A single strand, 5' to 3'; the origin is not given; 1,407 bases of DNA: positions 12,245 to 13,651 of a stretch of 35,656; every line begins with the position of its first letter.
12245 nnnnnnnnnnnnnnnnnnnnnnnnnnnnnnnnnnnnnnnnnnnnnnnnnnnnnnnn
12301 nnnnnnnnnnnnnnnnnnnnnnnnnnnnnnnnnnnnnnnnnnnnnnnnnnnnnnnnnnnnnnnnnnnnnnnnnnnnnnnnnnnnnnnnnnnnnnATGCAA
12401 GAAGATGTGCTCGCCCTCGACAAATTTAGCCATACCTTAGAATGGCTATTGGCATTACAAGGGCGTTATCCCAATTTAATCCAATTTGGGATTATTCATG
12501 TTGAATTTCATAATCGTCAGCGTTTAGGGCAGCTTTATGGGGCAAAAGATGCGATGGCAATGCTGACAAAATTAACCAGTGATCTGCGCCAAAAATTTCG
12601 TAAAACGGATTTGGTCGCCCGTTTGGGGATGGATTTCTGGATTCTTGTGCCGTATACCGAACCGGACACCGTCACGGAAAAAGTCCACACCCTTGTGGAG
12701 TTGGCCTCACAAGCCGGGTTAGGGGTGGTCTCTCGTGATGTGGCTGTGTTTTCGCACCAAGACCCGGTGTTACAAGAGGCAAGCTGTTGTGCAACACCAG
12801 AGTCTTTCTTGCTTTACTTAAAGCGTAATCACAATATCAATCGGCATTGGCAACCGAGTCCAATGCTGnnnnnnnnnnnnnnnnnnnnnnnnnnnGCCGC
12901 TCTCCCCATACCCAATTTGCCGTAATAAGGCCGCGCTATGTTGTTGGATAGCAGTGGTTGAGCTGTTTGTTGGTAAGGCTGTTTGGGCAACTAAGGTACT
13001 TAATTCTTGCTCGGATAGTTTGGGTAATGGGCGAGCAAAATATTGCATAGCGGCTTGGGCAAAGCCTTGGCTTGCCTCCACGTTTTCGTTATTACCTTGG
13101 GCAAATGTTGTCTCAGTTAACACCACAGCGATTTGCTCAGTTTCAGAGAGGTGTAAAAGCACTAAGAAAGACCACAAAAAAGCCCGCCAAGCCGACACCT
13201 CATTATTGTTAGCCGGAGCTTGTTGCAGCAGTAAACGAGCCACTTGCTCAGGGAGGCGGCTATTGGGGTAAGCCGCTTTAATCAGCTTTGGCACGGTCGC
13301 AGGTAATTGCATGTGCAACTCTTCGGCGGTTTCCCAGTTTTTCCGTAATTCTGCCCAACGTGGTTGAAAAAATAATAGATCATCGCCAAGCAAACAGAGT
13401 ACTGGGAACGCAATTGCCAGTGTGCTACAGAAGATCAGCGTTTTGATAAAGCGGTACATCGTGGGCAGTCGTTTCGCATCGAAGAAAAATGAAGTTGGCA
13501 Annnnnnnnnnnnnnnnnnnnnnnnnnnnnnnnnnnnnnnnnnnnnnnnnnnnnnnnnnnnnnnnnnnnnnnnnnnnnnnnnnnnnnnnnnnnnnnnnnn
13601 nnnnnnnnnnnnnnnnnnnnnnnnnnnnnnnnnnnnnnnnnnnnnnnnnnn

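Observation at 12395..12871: Catalytically dead stand-alone GGDEF domain with a canonically spaced RxxD I-site as the last gene of the MSHA pilus operon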

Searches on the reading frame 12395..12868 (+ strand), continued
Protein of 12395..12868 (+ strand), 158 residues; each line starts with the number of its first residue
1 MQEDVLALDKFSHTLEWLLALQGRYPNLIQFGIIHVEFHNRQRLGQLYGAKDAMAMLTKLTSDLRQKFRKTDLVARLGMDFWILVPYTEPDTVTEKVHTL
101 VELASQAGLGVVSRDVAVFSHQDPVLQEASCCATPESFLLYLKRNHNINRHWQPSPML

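Call 28: search_protein_families(library=pfam, proteins=[L019:10944-13013:+, L019:13667-15226:+, L029:10739-12163:+, L029:5631-7757:+, L029:15854-17398:+, L029:8451-9314:-, L027:10604-11053:+, L027:11050-11583:+, L016:6984-8303:+], max_evalue=0.001)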
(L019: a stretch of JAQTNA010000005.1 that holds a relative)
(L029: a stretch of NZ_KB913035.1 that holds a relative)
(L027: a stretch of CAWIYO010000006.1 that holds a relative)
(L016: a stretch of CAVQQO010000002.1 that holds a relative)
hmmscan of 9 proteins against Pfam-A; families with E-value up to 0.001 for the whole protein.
L019:10944-13013:+ (690 aa): 1 family
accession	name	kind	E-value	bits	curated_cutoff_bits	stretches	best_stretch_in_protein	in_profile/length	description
PF00589.27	Phage_integrase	-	1.3e-07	32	27.1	1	511-648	3-151/172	Phage integrase family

L019:13667-15226:+ (520 aa): 0 families

L029:10739-12163:+ (475 aa): 6 families
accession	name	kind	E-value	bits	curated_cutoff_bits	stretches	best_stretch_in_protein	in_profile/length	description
PF00158.32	Sigma54_activat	-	6.5e-62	208.6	20.2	1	149-314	2-167/168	Sigma-54 interaction domain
PF14532.12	Sigma54_activ_2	-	4.4e-25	89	25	1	149-319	1-138/138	Sigma-54 interaction domain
PF00072.30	Response_reg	-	9.2e-16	58.4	30.2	1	11-125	2-110/111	Response regulator receiver domain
PF25601.1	AAA_lid_14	-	5.5e-14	52.2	27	1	320-401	1-82/87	AAA+ ATPase lid domain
PF02954.25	HTH_8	-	6.6e-11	42.2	22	1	436-470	5-39/42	Bacterial regulatory protein, Fis family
PF07728.20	AAA_5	-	1.7e-05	25.3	22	1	171-291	1-124/139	AAA domain (dynein-related subfamily)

L029:5631-7757:+ (709 aa): 5 families
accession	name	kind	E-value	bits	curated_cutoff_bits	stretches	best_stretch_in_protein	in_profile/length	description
PF01138.27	RNase_PH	-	5e-62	208.5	25.5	2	15-144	4-130/130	3' exoribonuclease family, domain 1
PF03726.19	PNPase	-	5e-20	72.2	24.6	1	242-321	2-81/81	Polyribonucleotide nucleotidyltransferase, RNA binding domain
PF03725.20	RNase_PH_C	-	6.7e-19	68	20.8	2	148-210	2-66/67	3' exoribonuclease family, domain 2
PF00575.29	S1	-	5.7e-13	49.5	22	1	620-691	2-74/74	S1 RNA binding domain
PF00013.35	KH_1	-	3.8e-11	43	21.5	1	557-614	2-65/66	KH domain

L029:15854-17398:+ (515 aa): 8 families
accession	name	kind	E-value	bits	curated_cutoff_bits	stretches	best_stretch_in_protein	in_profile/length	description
PF07719.23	TPR_2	-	2.6e-07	30.7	27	0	464-493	1-30/34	Tetratricopeptide repeat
PF00515.34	TPR_1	-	3.2e-07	30.3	27.8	0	468-493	5-30/34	Tetratricopeptide repeat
PF13431.12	TPR_17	-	4.7e-07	30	24.4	0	423-450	6-33/34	Tetratricopeptide repeat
PF23914.1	TPR_CcmH_CycH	-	9.1e-07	29.3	42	0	343-396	101-154/158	Cytochrome c-type biogenesis protein H TPR domain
PF13432.12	TPR_16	-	8.6e-06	26.5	32.7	1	435-491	2-58/65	Tetratricopeptide repeat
PF13424.12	TPR_12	-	9.1e-06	26.2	30.1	0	464-494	45-75/77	Tetratricopeptide repeat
PF14559.12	TPR_19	-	1.9e-05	25.4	25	0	346-406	8-68/68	Tetratricopeptide repeat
PF13414.12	TPR_11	-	0.00019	21.5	26.8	0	426-443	24-41/42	TPR repeat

L029:8451-9314:- (287 aa): 2 families
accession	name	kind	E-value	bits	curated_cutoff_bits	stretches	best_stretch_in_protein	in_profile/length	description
PF02882.25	THF_DHG_CYH_C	-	1.4e-65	219.9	27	1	123-279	1-157/160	Tetrahydrofolate dehydrogenase/cyclohydrolase, NAD(P)-binding domain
PF00763.28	THF_DHG_CYH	-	3.9e-41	140.4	32.8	1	5-120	1-115/115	Tetrahydrofolate dehydrogenase/cyclohydrolase, catalytic domain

L027:10604-11053:+ (150 aa): 2 families
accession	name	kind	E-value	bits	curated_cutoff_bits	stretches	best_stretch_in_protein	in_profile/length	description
PF16732.10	ComP_DUS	-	3.9e-10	40.9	27.3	1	41-112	1-78/87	Type IV minor pilin ComP, DNA uptake sequence receptor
PF07963.17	N_methyl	-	6.6e-08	32.3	21.2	1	14-38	1-25/27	Prokaryotic N-terminal methylation motif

L027:11050-11583:+ (178 aa): 2 families
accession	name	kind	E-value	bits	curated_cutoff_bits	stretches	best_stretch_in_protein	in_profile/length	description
PF12019.13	GspH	-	1.3e-08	35.7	21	1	49-161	2-108/108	Type II transport protein GspH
PF07963.17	N_methyl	-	2.8e-07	30.2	21.2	1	9-32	3-26/27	Prokaryotic N-terminal methylation motif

L016:6984-8303:+ (440 aa): 1 family
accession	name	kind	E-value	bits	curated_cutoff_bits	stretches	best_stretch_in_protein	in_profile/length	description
PF00437.27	T2SSE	-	7.5e-15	54.9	24.9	1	16-182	14-189/370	Type II/IV secretion system protein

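Call 29: predict_structure(alignment_id=A2)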
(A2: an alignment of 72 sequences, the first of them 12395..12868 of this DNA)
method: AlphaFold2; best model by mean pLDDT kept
length: 158 residues; sequences in the alignment: 72
mean_pLDDT: 82.6   pTM: 0.79
mean pLDDT of the five models: 82.6, 80.3, 80.3, 78.3, 76.1
residues with pLDDT >= 90: 46; 70-90: 91; 50-70: 14; < 50: 7
segments of 3 or more residues with pLDDT < 50: 154-158
pLDDT, mean of each block of 10 residues (from residue 1): 91 93 84 84 72 88 91 90 82 84 84 81 83 88 72 46
secondary structure, 60 per line:
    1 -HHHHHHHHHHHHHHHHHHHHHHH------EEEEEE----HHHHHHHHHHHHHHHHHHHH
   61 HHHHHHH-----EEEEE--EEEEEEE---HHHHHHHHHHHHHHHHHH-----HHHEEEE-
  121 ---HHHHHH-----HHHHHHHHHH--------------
elements in order: H2-24 E31-36 H41-67 E73-77 E80-86 H90-107 E116-119 H124-129 H135-144
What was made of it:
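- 12395..12871 (+): Gene for a 158-aa stand-alone degenerate GGDEF domain protein. AF2 pLDDT 82.6 (call 29).
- On GGDEF domain superfamily (Pfam PF00990): AF2 model with pLDDT 82.6 and element order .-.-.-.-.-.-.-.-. (call 29).
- Checked: The AF2 model has pLDDT 82.6 and pTM 0.79 (call 29).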

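Call 32: fold_search(model_id=the predicted structure, library=pdb)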
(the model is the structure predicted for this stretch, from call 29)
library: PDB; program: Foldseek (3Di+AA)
matches with E <= 10: 1264; with E <= 0.001: 8
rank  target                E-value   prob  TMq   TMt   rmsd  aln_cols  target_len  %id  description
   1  4iob                  2.7e-04  1.00  0.59  0.58   5.0       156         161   16  Crystal structure of the GGDEF domain of PA1120 (YfiN or TpbB) from Pseudomonas aeruginosa at 2.7 Ang. (released 2013-12-04)
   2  4zmm_B                2.7e-04  1.00  0.48  0.47   5.0       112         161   25  GGDEF domain of Dcsbis complexed with c-di-GMP (released 2016-05-04)
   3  7e6g_A                4.4e-04  1.00  0.57  0.36   6.2       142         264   13  Crystal structure of diguanylate cyclase SiaD in complex with its activator SiaC from Pseudomonas aeruginosa (released 2021-09-22)
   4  5m3c_A                4.4e-04  1.00  0.53  0.22   7.9       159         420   19  Structure of the hybrid domain (GGDEF-EAL) of PA0575 from Pseudomonas aeruginosa PAO1 at 2.8 Ang. with GTP and Ca2+ bo (released 2017-12-20)
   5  4zmm_A                5.6e-04  1.00  0.50  0.48   5.2       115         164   23  GGDEF domain of Dcsbis complexed with c-di-GMP (released 2016-05-04)
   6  5llw_B                7.7e-04  1.00  0.57  0.16   5.7       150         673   18  Bacteriophytochrome activated diguanylyl cyclase from Idiomarina species A28L (released 2017-03-15)
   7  7a7e_B                9.9e-04  1.00  0.54  0.50   5.5       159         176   18  Structure of a delta-N mutant - E232start - of PA1120 (TpbB or YfiN) from Pseudomonas aeruginosa (PAO1) comprising onl (released 2021-07-07)
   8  6zxb_A                9.9e-04  1.00  0.54  0.32   6.3       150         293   18  Diguanylate cyclase DgcR (I-site mutant) in native state (released 2021-03-31)
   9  6et7_B                1.0e-03  1.00  0.57  0.16   5.7       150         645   18  Activated heterodimer of the bacteriophytochrome regulated diguanylyl cyclase variant - S505V A526V - from Idiomarina  (released 2018-06-13)
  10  7a7e_A                1.1e-03  1.00  0.53  0.49   6.4       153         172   13  Structure of a delta-N mutant - E232start - of PA1120 (TpbB or YfiN) from Pseudomonas aeruginosa (PAO1) comprising onl (released 2021-07-07)
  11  9g86_B                1.3e-03  1.00  0.60  0.24   4.8       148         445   14  Structure of Response regulator PleD in complex with c-diGMP and pppGpp (released 2025-08-06)
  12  3ign                  1.4e-03  1.00  0.58  0.56   5.2       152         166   13  Crystal Structure of the GGDEF domain from Marinobacter aquaeolei diguanylate cyclase complexed with c-di-GMP - Northeas (released 2009-08-11)
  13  6zxm_A                1.4e-03  1.00  0.52  0.31   5.6       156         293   17  Diguanylate cyclase DgcR in complex with c-di-GMP (released 2021-03-31)
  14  5euh_A                1.5e-03  1.00  0.53  0.52   6.8       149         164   13  Crystal structure of the c-di-GMP-bound GGDEF domain of P. fluorescens GcbC (released 2015-12-30)
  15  5llx_A                1.6e-03  1.00  0.48  0.13   5.8       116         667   21  Bacteriophytochrome activated diguanylyl cyclase from Idiomarina species A28L with GTP bound (released 2017-03-15)
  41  3hva_A                8.8e-03  1.00  0.55  0.54   4.7       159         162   12  Crystal structure of FimX GGDEF domain from Pseudomonas aeruginosa (released 2009-08-18)
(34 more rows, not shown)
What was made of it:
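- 12395..12871 (+): Foldseek top hits are GGDEF domains (call 32).
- On GGDEF domain superfamily (Pfam PF00990): The Foldseek hits at E <= 0.001, and almost all of the top 50, are GGDEF domains, prob 1.0, TM 0.39-0.64 (call 32).
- Checked: Its Foldseek hits at E <= 0.001, and almost all of the top 50, are GGDEF domains (the rest adenylyl cyclases and one designed ferredoxin fold); GGDEF TM-scores are 0.39-0.64 (call 32).
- The fold is strongly diverged (TM about 0.5-0.6, call 32).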

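Call 41: search_protein_representatives(alignment_id=A2)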
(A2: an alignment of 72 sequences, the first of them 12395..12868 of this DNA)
Query: 72 sequences, 161 profile positions. Proteins with E-value up to 0.001 (for the whole library): 1366; up to 1e-10: 52; up to 1e-30: 27. The best 150 are listed.
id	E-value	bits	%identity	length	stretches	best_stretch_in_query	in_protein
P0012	1.2e-68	245.9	-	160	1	2-159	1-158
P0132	2.3e-58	212.5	-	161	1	1-159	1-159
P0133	3.7e-58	211.9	-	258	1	1-159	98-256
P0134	3.8e-58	211.8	-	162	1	2-158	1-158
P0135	8.2e-57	207.5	-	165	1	1-158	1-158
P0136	1.7e-49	183.7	-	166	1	2-154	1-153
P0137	1.9e-47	177.0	-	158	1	1-152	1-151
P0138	8.5e-47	174.9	-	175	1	2-156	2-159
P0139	1.5e-45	170.8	-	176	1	3-157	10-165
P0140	2.7e-45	170.0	-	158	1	1-148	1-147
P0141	4.6e-45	169.3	-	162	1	1-156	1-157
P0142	4.9e-44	165.9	-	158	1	2-155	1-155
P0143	3.6e-43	163.1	-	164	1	1-154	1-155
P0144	3.3e-42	160.0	-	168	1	3-148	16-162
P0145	7.8e-42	158.8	-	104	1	1-106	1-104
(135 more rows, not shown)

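Call 52: search_solved_structures(query=A2, max_evalue=10, show_alignments=0)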
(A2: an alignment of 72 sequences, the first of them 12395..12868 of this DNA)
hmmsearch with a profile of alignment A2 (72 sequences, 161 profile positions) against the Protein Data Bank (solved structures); distinct sequences matched with E-value up to 10: 35.
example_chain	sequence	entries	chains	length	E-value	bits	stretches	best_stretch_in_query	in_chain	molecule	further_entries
6zxm_A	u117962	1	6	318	1.4e-07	34.4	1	24-103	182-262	Putative GGDEF/response regulator receiver domain protein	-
6zxb_A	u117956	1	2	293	7e-05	25.6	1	24-103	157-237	Putative GGDEF/response regulator receiver domain protein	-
5llw_B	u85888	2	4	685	7.2e-05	25.5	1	23-146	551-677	Diguanylate cyclase (GGDEF) domain-containing protein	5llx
6et7_A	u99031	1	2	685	7.6e-05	25.5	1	23-146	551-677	Diguanylate cyclase (GGDEF) domain-containing protein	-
6zxc_A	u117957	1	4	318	8.3e-05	25.4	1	24-103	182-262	Putative GGDEF/response regulator receiver domain protein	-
8c05_A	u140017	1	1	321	0.00051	22.8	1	17-90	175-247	Sensor domain-containing diguanylate cyclase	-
4urg_A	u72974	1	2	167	0.00083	22.1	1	22-102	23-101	DIGUANYLATE CYCLASE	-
3ezu_A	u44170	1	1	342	0.00089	22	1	14-107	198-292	GGDEF domain protein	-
4urs_A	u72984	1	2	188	0.0011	21.7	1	22-102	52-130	DIGUANYLATE CYCLASE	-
7e6g_A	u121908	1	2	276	0.0012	21.6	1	24-104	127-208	Putative GGDEF domain protein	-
9t28_A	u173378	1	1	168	0.0024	20.6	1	25-105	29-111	diguanylate cyclase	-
5euh_A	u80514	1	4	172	0.0029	20.3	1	33-108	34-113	Putative GGDEF domain membrane protein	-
3i5c_A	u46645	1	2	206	0.0034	20.1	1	25-105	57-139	Fusion of General control protein GCN4 and WSPR response regulator protein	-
4wxo_A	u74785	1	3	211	0.0043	19.8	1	30-95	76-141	Uncharacterized protein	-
4zmm_A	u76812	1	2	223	0.0051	19.5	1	31-105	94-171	diguanylate cyclase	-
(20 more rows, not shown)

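Call 55: search_protein_families(library=pfam, proteins=[L013:8114-9922:+, L013:7372-8106:+, L013:5006-6223:+, L013:16134-17063:-, L013:14391-14840:-, L027:8819-9742:+, L027:7289-8758:-, L027:11597-11989:+, L027:11889-13061:+, L027:13723-17934:+], max_evalue=0.0001)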
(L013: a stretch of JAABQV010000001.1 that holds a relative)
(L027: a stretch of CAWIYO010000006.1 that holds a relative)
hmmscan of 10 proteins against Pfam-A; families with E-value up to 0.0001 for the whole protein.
L013:8114-9922:+ (603 aa): 5 families
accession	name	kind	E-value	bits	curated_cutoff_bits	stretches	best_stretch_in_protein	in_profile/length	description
PF09382.16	RQC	-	3.2e-40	136.9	23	1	404-515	1-112/114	RQC domain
PF00270.35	DEAD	-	7.3e-24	84.8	26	1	23-185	3-162/167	DEAD/DEAH box helicase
PF00570.28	HRDC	-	6.7e-23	80.9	23.8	1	533-599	2-68/68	HRDC domain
PF00271.37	Helicase_C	-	1.2e-19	71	23.5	1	224-329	5-110/110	Helicase conserved C-terminal domain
PF16124.10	RecQ_Zn_bind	-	7.2e-17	62.3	25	1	341-402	2-66/66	RecQ zinc-binding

L013:7372-8106:+ (245 aa): 1 family
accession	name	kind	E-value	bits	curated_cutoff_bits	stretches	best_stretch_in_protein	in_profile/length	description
PF00149.33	Metallophos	-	2.1e-06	28.8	21.5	1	2-199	3-191/191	Calcineurin-like phosphoesterase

L013:5006-6223:+ (406 aa): 2 families
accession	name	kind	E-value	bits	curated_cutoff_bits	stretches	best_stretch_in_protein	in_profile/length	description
PF24125.1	Cds6_C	-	2.5e-32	111.9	27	1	298-403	2-110/111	Cds6 C-terminal NTF2-like domain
PF03734.19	YkuD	-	4.3e-20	73.2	23.4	1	143-279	3-146/146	L,D-transpeptidase catalytic domain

L013:16134-17063:- (310 aa): 0 families

L013:14391-14840:- (150 aa): 0 families

L027:8819-9742:+ (308 aa): 2 families
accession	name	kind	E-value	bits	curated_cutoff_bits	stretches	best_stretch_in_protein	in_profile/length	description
PF03466.25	LysR_substrate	-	2.7e-54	184.2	28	1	92-295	4-208/209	LysR substrate binding domain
PF00126.33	HTH_1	-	3.1e-20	72.3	26.6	1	6-64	1-59/60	Bacterial regulatory helix-turn-helix protein, lysR family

L027:7289-8758:- (490 aa): 2 families
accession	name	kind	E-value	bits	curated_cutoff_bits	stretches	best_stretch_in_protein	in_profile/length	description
PF00016.26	RuBisCO_large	-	3.7e-123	411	30.1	1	171-471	1-299/299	Ribulose bisphosphate carboxylase large chain, catalytic domain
PF02788.21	RuBisCO_large_N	-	8.4e-35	120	20.7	1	32-160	2-119/120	Ribulose bisphosphate carboxylase large chain, N-terminal domain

L027:11597-11989:+ (131 aa): 0 families

L027:11889-13061:+ (391 aa): 2 families
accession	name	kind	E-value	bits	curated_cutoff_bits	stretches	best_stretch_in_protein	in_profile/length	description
PF16074.10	PilW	-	1.5e-10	41.6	26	1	265-382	22-124/124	Type IV Pilus-assembly protein W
PF07963.17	N_methyl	-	7.6e-06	25.7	21.2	1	52-75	3-26/27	Prokaryotic N-terminal methylation motif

L027:13723-17934:+ (1404 aa): 1 family
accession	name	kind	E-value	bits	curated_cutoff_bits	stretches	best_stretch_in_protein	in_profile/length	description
PF05567.17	T4P_PilY1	-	2.2e-45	155.8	28.1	1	919-1267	19-401/411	PilY1 beta-propeller domain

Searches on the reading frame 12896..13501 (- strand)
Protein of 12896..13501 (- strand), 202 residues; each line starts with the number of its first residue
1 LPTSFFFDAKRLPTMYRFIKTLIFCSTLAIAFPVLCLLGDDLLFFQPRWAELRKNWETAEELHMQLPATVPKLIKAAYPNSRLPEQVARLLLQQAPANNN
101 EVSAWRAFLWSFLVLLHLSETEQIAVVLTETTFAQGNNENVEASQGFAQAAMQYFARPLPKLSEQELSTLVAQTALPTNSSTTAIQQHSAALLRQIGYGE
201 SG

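Call 3: search_protein_families(library=pfam, proteins=[window:12896-13501:-], max_evalue=1)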
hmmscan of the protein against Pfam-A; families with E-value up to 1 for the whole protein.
window:12896-13501:- (202 aa): 1 family
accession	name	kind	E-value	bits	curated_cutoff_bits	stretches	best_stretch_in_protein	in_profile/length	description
PF00912.28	Transgly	-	0.00097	19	27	1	83-184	69-161/178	Transglycosylase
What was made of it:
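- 12893..13501 (-): Convergent downstream gene that marks the end of the + strand transcription unit (unknown function; sub-threshold transglycosylase similarity). Pfam Transgly 19 bits vs GA 27 (call 3).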

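Call 4: search_protein_families(library=ncbifam, proteins=[window:12896-13501:-], max_evalue=1)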
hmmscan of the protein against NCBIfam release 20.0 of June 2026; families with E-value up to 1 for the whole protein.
window:12896-13501:- (202 aa): 1 family
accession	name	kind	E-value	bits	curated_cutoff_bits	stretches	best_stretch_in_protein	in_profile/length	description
NF011423.0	PRK14850.1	equivalog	0.043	12.2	1275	1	119-171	246-295/764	penicillin-binding protein 1b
